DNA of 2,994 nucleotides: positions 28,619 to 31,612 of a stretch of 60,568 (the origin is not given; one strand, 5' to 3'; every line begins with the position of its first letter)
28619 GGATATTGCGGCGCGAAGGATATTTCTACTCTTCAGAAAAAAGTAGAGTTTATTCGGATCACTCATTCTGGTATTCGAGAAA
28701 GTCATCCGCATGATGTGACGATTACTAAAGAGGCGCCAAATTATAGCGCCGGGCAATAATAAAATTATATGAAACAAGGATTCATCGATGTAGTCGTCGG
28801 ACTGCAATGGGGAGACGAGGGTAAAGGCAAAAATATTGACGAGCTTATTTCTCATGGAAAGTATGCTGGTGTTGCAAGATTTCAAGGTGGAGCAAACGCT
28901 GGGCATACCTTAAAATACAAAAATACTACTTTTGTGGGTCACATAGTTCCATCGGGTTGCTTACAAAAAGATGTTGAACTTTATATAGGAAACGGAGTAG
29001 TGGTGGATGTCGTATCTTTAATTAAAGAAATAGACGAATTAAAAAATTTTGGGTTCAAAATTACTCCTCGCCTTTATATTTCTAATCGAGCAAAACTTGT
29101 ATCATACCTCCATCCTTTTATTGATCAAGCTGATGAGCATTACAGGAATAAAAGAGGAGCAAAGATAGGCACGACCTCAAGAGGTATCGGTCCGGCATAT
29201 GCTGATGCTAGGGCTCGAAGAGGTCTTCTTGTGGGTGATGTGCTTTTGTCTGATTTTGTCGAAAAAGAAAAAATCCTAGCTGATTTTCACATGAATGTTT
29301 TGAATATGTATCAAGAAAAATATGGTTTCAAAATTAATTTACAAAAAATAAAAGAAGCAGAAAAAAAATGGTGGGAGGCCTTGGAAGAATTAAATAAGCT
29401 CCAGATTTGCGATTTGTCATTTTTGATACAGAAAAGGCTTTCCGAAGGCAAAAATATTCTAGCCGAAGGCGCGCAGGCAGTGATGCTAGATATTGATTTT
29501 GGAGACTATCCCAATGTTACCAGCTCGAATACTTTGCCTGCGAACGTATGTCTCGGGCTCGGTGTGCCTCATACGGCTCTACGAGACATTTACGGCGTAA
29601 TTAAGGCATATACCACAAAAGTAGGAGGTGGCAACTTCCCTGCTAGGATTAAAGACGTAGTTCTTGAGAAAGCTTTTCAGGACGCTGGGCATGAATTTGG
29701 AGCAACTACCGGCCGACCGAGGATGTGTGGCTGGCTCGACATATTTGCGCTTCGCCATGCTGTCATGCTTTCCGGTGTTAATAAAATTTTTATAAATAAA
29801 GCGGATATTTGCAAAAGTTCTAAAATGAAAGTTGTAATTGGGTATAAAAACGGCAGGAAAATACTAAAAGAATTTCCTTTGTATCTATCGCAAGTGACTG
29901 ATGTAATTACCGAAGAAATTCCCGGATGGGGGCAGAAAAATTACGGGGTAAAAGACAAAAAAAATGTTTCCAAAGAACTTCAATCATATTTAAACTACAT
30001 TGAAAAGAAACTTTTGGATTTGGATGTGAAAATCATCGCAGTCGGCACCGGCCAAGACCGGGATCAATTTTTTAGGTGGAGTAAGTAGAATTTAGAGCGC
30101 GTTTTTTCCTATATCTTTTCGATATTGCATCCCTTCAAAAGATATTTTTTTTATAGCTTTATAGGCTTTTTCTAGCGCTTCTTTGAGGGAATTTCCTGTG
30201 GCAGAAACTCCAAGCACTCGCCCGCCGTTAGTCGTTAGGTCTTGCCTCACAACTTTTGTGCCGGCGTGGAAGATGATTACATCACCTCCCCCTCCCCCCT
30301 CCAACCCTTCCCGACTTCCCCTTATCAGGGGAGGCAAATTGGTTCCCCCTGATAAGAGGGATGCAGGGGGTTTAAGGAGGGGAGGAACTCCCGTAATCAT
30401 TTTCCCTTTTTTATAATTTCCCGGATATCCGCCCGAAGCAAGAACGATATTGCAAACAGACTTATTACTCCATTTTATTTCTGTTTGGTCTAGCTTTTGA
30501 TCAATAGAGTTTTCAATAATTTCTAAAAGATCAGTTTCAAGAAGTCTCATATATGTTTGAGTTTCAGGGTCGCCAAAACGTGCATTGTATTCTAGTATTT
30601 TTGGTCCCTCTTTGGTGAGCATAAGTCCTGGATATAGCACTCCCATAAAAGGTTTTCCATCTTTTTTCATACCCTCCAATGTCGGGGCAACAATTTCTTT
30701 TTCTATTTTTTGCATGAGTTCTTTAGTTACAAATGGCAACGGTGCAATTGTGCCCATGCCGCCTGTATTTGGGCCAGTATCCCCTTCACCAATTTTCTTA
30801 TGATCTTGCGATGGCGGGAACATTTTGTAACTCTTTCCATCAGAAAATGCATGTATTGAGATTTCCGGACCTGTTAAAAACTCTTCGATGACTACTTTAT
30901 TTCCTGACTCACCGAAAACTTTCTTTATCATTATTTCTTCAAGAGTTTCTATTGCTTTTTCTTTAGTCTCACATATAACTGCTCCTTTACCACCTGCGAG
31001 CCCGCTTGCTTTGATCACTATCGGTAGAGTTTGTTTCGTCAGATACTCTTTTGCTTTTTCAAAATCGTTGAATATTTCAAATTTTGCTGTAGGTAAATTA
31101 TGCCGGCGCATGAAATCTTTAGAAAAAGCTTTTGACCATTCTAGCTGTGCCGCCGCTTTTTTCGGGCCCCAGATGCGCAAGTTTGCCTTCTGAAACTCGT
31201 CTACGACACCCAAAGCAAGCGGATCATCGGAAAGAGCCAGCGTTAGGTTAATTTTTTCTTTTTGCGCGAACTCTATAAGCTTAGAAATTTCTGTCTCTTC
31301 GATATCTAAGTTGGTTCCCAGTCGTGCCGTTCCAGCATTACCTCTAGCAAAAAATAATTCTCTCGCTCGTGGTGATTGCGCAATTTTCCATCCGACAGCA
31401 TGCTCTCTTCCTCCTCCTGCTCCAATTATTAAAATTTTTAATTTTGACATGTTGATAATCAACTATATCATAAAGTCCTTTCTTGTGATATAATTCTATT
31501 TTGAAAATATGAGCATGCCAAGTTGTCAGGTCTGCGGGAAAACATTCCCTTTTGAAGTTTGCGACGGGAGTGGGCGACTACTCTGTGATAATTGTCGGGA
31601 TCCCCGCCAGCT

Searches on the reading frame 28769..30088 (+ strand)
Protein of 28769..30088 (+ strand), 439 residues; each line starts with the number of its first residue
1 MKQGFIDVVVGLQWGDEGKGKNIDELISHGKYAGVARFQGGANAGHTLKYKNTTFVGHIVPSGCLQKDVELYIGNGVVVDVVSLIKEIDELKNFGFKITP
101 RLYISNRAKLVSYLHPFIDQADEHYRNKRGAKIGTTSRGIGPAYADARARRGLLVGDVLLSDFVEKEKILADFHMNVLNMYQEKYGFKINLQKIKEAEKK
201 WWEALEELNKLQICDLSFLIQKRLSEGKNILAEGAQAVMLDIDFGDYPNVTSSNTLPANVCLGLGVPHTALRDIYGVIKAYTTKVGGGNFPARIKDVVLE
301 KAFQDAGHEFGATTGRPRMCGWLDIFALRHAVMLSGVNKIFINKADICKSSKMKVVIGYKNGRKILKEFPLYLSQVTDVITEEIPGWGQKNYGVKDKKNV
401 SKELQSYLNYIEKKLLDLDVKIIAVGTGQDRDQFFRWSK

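Call 29: search_protein_families(library=pfam, proteins=[window:28769-30088:+], max_evalue=0.00001)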
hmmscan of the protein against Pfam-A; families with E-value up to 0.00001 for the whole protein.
window:28769-30088:+ (439 aa): 1 family
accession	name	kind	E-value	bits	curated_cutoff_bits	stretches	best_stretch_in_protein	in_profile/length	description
PF00709.27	Adenylsucc_synt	-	1.2e-125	420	27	1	8-434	1-415/416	Adenylosuccinate synthetase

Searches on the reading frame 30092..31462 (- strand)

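Call 29: search_protein_families(library=pfam, proteins=[window:30092-31462:-], max_evalue=0.00001)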
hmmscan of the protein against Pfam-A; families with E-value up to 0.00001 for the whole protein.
window:30092-31462:- (456 aa): 4 families
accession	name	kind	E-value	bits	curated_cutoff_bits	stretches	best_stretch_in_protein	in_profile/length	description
PF01071.24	GARS_A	-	6.9e-82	274.4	27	1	110-301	2-194/194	Phosphoribosylglycinamide synthetase, ATP-grasp (A) domain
PF02844.21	GARS_N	-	3.5e-30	105.1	29.5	1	9-108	2-100/100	Phosphoribosylglycinamide synthetase, N domain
PF02843.22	GARS_C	-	2.8e-29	101.7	34.8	1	394-453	32-91/92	Phosphoribosylglycinamide synthetase, C domain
PF02786.22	CPSase_L_D2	-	5e-08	33.2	19.8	1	113-208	4-102/211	Carbamoyl-phosphate synthase L chain, ATP binding domain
